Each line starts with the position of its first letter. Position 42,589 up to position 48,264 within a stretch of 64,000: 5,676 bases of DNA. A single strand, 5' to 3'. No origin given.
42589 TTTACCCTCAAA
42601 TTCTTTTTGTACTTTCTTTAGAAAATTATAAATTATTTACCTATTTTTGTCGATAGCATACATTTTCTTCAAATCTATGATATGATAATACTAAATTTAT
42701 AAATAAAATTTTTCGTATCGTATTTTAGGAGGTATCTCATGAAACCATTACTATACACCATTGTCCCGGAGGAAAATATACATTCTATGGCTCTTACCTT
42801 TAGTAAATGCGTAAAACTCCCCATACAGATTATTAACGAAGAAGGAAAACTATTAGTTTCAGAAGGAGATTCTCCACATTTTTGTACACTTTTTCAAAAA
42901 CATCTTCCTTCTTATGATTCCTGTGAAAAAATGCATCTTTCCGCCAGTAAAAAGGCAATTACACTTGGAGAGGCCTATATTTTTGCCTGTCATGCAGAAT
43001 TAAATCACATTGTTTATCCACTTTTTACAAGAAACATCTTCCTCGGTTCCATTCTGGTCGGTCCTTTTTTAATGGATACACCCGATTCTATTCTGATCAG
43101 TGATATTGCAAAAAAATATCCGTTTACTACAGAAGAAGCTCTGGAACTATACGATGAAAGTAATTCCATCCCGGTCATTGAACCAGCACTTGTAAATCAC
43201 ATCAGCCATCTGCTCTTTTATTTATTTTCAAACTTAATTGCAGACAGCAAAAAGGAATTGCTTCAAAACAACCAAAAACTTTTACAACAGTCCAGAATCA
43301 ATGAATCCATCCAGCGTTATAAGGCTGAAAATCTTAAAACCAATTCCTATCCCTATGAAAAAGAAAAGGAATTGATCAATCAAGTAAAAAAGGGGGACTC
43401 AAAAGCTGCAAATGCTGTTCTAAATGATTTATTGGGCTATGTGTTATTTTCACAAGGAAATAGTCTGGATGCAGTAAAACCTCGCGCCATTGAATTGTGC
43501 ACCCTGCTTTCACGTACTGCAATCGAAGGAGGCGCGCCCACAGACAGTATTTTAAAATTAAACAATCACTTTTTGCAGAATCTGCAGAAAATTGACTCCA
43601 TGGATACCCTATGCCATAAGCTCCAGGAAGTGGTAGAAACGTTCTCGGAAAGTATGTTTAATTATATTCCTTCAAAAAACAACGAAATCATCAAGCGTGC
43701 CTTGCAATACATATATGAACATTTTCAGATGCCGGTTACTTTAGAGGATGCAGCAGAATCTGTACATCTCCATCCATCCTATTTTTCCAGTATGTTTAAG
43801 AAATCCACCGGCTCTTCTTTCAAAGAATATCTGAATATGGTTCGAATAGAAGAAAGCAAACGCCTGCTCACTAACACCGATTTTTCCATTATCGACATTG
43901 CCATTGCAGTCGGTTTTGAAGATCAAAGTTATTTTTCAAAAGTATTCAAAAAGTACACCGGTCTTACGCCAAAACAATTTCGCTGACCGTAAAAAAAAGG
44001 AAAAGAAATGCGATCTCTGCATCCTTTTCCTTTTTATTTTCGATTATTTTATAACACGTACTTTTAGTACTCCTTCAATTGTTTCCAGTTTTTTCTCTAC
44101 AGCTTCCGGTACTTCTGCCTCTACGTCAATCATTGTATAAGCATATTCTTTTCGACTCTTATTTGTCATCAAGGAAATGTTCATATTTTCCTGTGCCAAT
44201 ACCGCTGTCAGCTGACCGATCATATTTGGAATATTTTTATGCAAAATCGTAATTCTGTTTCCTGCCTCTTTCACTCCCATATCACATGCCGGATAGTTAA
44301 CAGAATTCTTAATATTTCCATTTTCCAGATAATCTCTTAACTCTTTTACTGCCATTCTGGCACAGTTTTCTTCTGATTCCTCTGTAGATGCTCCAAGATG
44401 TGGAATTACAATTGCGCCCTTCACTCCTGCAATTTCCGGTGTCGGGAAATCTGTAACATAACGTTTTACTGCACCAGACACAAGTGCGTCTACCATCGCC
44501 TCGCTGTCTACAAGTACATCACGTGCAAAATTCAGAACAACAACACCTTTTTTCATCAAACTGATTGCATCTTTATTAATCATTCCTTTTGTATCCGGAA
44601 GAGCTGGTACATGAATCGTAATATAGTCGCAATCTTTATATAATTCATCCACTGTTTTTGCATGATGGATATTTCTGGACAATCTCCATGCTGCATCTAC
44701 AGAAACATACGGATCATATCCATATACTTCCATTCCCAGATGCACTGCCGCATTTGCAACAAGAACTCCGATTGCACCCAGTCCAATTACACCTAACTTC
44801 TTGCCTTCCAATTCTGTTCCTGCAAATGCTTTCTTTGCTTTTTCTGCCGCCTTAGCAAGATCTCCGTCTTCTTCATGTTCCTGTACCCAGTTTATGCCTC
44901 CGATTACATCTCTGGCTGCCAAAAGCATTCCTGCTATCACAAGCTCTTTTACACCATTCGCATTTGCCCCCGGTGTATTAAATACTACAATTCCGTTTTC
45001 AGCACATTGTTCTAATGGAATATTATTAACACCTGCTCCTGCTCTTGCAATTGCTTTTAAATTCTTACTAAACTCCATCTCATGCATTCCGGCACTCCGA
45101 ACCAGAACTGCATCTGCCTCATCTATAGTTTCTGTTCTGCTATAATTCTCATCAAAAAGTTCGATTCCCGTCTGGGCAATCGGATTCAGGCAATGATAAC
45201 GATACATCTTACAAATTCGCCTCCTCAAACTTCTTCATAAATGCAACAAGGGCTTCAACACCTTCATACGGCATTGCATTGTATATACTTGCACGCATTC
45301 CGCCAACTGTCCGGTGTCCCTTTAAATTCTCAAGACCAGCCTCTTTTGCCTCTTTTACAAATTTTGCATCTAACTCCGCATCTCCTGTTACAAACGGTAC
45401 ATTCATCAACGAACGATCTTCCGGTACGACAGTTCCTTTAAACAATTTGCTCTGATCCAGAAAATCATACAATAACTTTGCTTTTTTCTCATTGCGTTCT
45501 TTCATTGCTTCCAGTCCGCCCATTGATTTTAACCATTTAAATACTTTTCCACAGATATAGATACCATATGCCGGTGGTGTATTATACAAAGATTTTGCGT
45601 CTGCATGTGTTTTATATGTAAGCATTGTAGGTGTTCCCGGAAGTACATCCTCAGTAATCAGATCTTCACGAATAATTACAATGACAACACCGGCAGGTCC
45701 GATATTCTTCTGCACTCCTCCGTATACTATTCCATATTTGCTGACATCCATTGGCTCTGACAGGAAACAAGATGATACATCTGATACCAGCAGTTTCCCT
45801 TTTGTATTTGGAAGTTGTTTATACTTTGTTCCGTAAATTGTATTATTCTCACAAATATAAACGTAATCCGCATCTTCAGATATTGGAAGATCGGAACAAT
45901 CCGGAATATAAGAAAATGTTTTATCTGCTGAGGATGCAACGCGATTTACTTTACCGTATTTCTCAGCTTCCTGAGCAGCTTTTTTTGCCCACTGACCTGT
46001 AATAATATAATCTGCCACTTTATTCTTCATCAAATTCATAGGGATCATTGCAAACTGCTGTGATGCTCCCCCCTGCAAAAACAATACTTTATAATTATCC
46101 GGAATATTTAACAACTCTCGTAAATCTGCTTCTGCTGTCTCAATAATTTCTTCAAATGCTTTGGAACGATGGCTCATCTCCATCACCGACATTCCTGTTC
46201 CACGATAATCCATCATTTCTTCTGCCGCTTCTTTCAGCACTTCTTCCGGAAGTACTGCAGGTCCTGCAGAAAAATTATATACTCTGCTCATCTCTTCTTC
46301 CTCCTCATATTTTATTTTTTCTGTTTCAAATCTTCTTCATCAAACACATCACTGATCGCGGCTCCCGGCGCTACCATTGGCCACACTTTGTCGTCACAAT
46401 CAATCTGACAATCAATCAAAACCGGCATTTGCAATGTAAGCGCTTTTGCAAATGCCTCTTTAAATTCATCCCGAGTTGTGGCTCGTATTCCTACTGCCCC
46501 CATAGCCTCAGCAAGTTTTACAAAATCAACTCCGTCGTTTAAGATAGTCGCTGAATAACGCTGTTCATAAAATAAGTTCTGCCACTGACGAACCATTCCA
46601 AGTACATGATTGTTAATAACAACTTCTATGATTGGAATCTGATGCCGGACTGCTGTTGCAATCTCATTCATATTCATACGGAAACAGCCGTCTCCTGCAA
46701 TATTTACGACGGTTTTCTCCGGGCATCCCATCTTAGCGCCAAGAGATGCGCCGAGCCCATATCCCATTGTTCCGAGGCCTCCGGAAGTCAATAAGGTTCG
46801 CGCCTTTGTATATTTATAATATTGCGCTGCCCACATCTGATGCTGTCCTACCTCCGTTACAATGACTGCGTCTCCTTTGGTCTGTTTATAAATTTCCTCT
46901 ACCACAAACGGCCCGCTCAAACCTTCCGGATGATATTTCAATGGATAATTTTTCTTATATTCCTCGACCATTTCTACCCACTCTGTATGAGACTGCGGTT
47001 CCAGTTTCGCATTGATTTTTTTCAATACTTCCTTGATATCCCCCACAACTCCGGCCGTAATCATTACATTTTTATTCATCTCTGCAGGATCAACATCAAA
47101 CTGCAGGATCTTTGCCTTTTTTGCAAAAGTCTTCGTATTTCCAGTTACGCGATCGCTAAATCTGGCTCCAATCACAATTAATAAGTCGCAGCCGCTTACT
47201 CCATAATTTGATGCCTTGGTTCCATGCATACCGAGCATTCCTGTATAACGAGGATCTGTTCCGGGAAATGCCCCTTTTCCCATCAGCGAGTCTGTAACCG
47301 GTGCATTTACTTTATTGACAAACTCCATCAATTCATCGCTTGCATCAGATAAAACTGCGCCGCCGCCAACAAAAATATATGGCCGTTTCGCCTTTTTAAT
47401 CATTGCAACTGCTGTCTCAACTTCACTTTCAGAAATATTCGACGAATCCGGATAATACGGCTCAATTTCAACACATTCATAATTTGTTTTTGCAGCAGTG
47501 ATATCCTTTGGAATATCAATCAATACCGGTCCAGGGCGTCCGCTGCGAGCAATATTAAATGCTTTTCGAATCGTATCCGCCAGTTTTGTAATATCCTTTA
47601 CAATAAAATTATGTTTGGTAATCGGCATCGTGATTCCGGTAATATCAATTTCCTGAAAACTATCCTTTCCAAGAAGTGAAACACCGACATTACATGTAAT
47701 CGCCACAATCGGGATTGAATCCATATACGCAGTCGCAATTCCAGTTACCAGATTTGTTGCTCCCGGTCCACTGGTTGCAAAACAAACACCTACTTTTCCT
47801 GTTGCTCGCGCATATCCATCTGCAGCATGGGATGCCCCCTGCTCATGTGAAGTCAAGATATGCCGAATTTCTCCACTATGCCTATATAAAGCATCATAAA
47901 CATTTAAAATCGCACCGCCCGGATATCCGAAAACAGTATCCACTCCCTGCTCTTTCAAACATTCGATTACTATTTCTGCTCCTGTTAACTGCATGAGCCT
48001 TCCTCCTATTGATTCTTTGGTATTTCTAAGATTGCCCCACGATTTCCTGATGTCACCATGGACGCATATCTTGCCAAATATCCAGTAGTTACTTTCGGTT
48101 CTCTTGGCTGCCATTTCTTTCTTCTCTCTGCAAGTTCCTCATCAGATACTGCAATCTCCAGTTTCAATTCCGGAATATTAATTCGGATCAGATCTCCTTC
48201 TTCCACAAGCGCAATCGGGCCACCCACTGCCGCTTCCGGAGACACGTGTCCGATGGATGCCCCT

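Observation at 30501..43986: Complete non-pyrrolysine MttB-family corrinoid methyltransferase system with no assignable substrate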

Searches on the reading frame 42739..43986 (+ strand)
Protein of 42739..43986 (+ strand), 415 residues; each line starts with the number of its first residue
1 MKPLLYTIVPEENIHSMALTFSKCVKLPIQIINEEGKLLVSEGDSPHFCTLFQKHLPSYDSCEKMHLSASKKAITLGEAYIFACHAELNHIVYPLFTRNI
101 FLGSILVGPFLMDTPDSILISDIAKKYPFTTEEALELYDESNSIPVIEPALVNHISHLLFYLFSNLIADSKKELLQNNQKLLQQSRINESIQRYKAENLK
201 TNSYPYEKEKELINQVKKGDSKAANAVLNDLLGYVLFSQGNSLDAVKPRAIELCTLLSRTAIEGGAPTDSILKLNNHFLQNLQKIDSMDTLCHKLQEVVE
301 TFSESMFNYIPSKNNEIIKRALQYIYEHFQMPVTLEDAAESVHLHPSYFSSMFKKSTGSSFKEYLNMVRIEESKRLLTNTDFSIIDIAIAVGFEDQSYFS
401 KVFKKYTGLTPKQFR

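Call 3: search_protein_families(library=pfam, proteins=[window:42739-43986:+])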
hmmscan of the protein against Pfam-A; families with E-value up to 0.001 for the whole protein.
window:42739-43986:+ (415 aa): 3 families
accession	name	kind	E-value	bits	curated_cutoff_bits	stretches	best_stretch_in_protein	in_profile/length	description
PF10114.15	PocR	-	1.4e-28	100.2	23.9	1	10-168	4-159/162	Sensory domain found in PocR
PF00165.29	HTH_AraC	-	4.1e-25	87.8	26.6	2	379-415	6-41/42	Bacterial regulatory helix-turn-helix proteins, AraC family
PF12833.13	HTH_18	-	2.1e-24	86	33.6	1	339-415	2-78/80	Helix-turn-helix domain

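Call 4: search_protein_families(library=ncbifam, proteins=[window:42739-43986:+])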
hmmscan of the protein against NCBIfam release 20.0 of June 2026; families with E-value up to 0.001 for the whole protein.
window:42739-43986:+ (415 aa): 32 families (the best 25 are shown)
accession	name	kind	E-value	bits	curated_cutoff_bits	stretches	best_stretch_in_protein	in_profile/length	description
TIGR04094.1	adjacent_YSIRK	equivalog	9.4e-39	133.4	200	1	23-415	7-383/383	YSIRK-targeted surface antigen transcriptional regulator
NF047788.1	TransRegPocR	equivalog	1.2e-37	129.9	500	2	306-415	179-288/296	transcriptional regulator PocR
NF047455.1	TF_Staph_AryK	equivalog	6e-25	87.6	850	1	308-415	149-256/759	transcriptional regulator AryK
NF007693.0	PRK10371.1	equivalog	6.8e-24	84.6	253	1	310-415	192-297/309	transcriptional regulator MelR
NF007860.0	PRK10572.1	equivalog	9.1e-24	83.8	208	1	314-415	181-282/292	arabinose operon transcriptional regulator AraC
NF049932.1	TranspRegBtr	equivalog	7.7e-18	64.3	900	1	297-413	147-261/531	bacillibactin transport transcriptional regulator Btr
NF033869.1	viru_reg_Rsp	equivalog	1.5e-16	60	400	1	300-415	129-246/701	AraC family transcriptional regulator Rsp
NF010028.0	PRK13503.1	equivalog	6.9e-16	58.5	288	1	299-415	154-270/278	HTH-type transcriptional activator RhaS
TIGR02297.1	HpaA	equivalog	2.2e-13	50.1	274.65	1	313-415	183-285/287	4-hydroxyphenylacetate catabolism regulatory protein HpaA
NF049968.1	QhpR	equivalog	3.4e-13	49.4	250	1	313-415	182-284/284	AraC-like transcriptional regulator QhpR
NF010025.2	PRK13500.1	equivalog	4.9e-13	49.3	525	1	305-415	165-275/282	HTH-type transcriptional activator RhaR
NF010026.0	PRK13501.1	equivalog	6e-13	48.6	363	1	335-415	195-275/290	HTH-type transcriptional activator RhaR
NF010027.0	PRK13502.1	equivalog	2.1e-11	43.9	384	1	329-415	189-275/282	HTH-type transcriptional activator RhaR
NF052371.1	TransRegGbdRPseu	equivalog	6.4e-11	41.9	480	1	265-414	174-323/365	choline metabolism transcriptional regulator GbdR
NF006902.0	PRK09393.1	equivalog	7.3e-11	41.8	425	1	313-415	217-319/327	transcriptional regulator FtrA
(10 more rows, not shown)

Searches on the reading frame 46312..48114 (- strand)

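Call 61: search_protein_families(library=pfam, proteins=[window:46312-48114:-], max_evalue=0.01)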
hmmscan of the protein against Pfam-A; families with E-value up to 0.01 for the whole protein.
window:46312-48114:- (600 aa): 4 families
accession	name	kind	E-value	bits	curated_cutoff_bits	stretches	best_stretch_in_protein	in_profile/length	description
PF02775.26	TPP_enzyme_C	-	2.2e-54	183.8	21.9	1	422-569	2-151/151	Thiamine pyrophosphate enzyme, C-terminal TPP binding domain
PF00205.28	TPP_enzyme_M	-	6.9e-49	165.5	30.4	1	232-366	1-136/137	Thiamine pyrophosphate enzyme, central domain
PF02776.23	TPP_enzyme_N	-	2.3e-42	144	26.8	1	44-160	2-118/119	Thiamine pyrophosphate enzyme, N-terminal TPP binding domain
PF02552.22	CO_dh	-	0.0028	17.9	21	1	229-256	22-48/168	CO dehydrogenase beta subunit/acetyl-CoA synthase epsilon subunit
